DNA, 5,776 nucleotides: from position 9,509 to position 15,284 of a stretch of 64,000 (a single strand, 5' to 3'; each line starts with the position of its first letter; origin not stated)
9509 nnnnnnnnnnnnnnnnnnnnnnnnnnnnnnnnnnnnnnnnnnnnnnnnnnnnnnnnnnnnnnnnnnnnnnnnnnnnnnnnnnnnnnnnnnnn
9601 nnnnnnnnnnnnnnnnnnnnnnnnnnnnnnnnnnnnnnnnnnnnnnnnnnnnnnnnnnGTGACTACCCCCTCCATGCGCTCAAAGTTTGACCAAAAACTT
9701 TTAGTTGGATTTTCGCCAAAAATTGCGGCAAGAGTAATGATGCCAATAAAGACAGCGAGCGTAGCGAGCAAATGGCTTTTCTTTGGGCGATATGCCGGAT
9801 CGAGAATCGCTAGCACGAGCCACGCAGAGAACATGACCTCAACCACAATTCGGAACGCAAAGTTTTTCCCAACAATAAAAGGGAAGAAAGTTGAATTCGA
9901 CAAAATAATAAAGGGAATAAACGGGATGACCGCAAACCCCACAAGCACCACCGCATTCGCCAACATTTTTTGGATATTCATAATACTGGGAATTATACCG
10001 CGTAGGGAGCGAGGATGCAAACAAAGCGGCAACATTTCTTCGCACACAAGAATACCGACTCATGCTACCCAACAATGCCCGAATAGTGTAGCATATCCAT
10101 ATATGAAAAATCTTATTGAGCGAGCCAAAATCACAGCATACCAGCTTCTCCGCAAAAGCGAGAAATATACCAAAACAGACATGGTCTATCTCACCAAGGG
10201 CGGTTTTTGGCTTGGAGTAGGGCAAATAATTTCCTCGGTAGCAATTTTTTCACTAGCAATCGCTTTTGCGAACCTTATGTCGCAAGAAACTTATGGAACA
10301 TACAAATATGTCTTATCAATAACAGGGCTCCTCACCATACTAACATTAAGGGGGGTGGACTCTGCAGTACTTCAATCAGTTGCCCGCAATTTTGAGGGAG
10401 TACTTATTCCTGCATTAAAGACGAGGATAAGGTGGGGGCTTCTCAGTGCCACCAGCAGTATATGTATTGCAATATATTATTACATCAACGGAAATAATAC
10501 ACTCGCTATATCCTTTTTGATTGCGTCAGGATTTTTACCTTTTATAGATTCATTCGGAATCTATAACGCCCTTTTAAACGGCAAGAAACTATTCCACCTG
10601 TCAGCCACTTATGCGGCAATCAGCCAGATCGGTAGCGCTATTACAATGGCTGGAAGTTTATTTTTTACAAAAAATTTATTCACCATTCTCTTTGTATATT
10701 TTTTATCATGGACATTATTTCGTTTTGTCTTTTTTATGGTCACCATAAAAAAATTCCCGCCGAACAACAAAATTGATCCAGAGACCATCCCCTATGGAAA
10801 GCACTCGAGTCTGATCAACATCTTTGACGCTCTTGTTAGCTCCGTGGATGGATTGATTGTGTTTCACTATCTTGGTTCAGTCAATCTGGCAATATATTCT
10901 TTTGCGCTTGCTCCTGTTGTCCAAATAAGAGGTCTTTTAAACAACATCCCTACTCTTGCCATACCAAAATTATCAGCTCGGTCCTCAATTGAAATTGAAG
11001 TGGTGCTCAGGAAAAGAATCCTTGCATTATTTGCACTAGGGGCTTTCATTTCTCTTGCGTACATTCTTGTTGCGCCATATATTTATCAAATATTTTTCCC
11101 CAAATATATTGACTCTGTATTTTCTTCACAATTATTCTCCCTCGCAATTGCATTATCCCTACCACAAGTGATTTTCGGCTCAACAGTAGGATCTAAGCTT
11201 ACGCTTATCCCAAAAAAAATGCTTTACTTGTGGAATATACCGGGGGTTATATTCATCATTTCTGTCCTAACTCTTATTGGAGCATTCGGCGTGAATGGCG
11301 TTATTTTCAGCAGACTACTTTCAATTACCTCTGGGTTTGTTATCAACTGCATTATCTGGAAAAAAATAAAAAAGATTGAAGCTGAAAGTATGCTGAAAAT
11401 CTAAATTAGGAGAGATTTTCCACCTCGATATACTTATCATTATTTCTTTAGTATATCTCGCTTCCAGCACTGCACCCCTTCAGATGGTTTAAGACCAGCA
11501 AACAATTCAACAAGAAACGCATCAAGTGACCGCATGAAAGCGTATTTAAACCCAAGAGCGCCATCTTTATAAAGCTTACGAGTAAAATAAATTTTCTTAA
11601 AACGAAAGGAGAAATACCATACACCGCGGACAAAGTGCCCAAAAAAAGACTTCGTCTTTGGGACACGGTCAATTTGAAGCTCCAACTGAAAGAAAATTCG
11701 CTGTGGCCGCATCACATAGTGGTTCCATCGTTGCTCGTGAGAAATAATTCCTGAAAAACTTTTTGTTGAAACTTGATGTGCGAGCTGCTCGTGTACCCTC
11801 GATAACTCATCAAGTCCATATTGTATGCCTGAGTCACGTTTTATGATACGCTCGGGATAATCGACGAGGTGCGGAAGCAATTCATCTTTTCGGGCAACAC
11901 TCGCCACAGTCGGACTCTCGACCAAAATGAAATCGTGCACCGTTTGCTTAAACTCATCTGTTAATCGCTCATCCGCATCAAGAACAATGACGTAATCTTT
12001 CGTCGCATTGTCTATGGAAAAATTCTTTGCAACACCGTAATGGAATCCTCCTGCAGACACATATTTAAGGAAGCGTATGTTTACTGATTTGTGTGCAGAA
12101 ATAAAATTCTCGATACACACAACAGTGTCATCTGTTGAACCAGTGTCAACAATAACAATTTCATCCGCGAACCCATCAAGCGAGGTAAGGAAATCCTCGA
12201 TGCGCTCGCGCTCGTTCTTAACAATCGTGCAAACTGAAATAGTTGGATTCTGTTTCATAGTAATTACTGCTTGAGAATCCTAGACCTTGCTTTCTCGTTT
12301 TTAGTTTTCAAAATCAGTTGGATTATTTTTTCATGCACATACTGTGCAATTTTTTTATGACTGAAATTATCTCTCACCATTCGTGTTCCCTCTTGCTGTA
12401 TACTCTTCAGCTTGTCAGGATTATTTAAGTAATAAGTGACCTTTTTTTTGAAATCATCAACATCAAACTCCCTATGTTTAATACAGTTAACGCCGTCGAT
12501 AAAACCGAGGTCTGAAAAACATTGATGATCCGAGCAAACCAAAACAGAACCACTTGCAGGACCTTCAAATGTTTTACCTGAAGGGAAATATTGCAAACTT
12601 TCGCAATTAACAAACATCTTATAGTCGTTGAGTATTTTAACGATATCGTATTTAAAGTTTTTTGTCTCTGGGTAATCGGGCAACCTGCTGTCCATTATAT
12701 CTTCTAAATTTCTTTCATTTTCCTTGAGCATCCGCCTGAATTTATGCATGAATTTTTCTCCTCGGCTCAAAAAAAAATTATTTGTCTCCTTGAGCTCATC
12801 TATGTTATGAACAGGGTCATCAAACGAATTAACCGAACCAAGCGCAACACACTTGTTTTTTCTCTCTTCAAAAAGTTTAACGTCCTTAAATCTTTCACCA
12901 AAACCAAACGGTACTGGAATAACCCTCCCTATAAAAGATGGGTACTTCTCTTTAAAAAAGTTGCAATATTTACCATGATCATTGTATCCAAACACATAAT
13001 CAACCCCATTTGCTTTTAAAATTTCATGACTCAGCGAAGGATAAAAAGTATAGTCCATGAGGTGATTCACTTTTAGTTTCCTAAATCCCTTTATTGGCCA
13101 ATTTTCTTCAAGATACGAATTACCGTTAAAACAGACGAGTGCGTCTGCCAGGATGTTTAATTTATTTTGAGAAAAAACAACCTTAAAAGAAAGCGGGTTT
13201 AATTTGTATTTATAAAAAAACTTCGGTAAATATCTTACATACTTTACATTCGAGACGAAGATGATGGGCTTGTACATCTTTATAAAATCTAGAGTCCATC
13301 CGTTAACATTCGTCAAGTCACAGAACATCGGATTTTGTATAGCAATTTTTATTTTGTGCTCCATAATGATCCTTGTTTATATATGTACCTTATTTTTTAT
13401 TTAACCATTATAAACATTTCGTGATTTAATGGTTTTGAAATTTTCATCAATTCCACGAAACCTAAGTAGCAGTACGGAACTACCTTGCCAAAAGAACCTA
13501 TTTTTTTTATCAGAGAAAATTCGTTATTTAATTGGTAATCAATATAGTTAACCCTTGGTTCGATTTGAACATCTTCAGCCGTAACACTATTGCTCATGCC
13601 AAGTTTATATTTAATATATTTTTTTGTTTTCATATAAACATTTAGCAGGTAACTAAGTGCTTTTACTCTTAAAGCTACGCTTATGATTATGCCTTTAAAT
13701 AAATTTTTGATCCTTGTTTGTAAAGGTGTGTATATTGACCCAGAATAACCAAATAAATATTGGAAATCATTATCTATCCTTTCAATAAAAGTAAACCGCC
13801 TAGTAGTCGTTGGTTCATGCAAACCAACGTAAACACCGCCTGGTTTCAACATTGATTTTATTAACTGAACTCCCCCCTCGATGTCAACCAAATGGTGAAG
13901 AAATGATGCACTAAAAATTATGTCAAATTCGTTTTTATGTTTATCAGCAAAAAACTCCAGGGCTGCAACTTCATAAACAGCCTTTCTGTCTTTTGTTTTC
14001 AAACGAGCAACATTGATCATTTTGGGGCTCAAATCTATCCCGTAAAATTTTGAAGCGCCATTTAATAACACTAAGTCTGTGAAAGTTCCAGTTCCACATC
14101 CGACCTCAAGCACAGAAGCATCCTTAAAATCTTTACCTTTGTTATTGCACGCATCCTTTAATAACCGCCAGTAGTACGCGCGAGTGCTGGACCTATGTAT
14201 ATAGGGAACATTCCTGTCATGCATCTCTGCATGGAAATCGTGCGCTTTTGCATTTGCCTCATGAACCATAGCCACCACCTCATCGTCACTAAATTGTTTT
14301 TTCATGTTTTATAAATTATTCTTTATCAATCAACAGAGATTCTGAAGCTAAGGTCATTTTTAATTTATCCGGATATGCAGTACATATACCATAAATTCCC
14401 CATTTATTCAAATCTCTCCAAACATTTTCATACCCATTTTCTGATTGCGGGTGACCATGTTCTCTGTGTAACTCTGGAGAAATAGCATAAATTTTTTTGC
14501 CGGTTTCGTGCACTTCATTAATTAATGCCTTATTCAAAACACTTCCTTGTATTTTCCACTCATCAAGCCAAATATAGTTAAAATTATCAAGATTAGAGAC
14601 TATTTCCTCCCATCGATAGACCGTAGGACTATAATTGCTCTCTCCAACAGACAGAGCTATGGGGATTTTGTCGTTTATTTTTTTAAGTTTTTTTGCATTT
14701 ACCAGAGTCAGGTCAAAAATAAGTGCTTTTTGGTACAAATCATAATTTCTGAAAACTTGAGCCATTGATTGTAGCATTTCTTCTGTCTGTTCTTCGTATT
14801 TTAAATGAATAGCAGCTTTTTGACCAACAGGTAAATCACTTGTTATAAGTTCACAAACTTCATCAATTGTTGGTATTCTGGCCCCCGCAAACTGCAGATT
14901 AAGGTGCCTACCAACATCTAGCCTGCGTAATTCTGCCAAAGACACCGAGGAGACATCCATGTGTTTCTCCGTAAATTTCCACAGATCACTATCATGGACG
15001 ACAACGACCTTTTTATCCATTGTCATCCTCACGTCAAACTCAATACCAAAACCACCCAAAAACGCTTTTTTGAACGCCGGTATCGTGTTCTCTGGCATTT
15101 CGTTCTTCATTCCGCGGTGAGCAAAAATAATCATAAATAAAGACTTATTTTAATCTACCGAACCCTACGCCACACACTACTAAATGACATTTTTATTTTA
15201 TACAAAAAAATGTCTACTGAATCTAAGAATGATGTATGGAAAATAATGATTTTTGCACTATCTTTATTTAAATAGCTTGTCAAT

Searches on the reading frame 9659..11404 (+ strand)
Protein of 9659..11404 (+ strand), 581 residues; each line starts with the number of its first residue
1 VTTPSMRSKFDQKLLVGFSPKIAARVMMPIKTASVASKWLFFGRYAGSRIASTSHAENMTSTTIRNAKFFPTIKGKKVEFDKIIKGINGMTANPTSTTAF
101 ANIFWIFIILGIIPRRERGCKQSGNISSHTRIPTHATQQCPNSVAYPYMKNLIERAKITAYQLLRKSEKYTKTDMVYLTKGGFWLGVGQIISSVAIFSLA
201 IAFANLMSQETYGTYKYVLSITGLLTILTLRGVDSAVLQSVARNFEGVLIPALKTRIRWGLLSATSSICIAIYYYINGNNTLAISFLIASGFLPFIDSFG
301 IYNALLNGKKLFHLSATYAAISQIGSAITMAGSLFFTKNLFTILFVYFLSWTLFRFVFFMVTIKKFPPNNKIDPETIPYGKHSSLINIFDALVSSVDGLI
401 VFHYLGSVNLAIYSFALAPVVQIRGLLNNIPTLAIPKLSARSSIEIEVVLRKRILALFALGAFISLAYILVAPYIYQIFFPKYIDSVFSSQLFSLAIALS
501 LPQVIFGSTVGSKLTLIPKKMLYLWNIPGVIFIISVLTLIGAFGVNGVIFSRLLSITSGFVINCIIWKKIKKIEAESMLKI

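Call 60: search_protein_families(library=pfam, proteins=[window:9659-11404:+], max_evalue=0.0001)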
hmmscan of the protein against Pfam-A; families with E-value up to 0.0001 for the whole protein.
window:9659-11404:+ (581 aa): 1 family
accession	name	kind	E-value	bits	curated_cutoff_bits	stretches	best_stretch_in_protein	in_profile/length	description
PF01943.22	Polysacc_synt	-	3.3e-12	46.9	28.2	1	178-439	1-271/274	Polysaccharide biosynthesis protein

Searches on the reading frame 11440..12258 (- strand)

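Call 60: search_protein_families(library=pfam, proteins=[window:11440-12258:-], max_evalue=0.0001)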
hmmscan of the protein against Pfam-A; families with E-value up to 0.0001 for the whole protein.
window:11440-12258:- (272 aa): 3 families
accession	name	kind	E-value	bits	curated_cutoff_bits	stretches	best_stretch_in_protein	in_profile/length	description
PF00535.33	Glycos_transf_2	-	2e-14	54.3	23.3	1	8-122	1-114/168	Glycosyl transferase family 2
PF13704.12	Glyco_tranf_2_4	-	3.6e-06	27.8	27.5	1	14-110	1-97/98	Glycosyl transferase family 2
PF10111.15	Glyco_tranf_2_2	-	9e-06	25.8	27.3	1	10-103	5-99/276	Glycosyltransferase like family 2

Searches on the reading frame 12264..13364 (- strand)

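Call 60: search_protein_families(library=pfam, proteins=[window:12264-13364:-], max_evalue=0.0001)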
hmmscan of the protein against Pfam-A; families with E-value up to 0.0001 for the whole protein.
window:12264-13364:- (366 aa): 1 family
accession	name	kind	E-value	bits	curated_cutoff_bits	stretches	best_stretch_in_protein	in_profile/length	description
PF13524.12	Glyco_trans_1_2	-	8.4e-13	48.9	25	1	238-343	37-142/144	Glycosyl transferase-like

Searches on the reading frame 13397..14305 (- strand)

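Call 60: search_protein_families(library=pfam, proteins=[window:13397-14305:-], max_evalue=0.0001)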
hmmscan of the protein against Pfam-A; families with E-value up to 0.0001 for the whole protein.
window:13397-14305:- (302 aa): 9 families
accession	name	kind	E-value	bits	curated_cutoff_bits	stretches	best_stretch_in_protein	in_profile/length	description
PF08242.18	Methyltransf_12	-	1e-17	65.1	30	1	66-158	1-97/98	Methyltransferase domain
PF08241.18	Methyltransf_11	-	2.4e-17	63.8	21.2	1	66-160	1-94/95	Methyltransferase domain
PF13649.12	Methyltransf_25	-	3.2e-16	60.2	27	1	65-157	1-97/97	Methyltransferase domain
PF13847.12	Methyltransf_31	-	4.3e-15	56.1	27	1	61-160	3-108/145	Methyltransferase domain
PF13489.12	Methyltransf_23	-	1.1e-14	54.9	27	1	57-165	18-119/164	Methyltransferase domain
PF01728.25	FtsJ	-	3.1e-06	27.7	24.1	1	57-133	16-98/181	FtsJ-like methyltransferase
PF01209.24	Ubie_methyltran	-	3.2e-06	27.1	20.1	1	47-162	33-152/233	ubiE/COQ5 methyltransferase family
PF05401.17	NodS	-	8.8e-06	26.1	24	1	53-159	35-142/201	Nodulation protein S (NodS)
PF06325.19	PrmA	-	3e-05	24.1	22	1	61-159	161-256/296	Ribosomal protein L11 methyltransferase (PrmA)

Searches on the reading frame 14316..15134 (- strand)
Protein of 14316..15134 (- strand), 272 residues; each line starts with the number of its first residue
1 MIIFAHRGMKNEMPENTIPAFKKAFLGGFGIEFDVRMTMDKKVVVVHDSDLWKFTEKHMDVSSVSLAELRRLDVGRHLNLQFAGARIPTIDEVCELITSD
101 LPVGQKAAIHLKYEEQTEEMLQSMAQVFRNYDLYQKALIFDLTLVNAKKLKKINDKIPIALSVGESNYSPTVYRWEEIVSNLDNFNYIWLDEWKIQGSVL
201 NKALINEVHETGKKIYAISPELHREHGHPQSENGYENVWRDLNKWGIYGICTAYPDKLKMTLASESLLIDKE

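Call 60: search_protein_families(library=pfam, proteins=[window:14316-15134:-], max_evalue=0.0001)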
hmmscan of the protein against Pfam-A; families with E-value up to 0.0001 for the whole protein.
window:14316-15134:- (272 aa): 1 family
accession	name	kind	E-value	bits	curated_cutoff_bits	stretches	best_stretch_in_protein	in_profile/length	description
PF03009.23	GDPD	-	3.5e-29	103.1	23.6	1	6-257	1-244/244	Glycerophosphoryl diester phosphodiesterase family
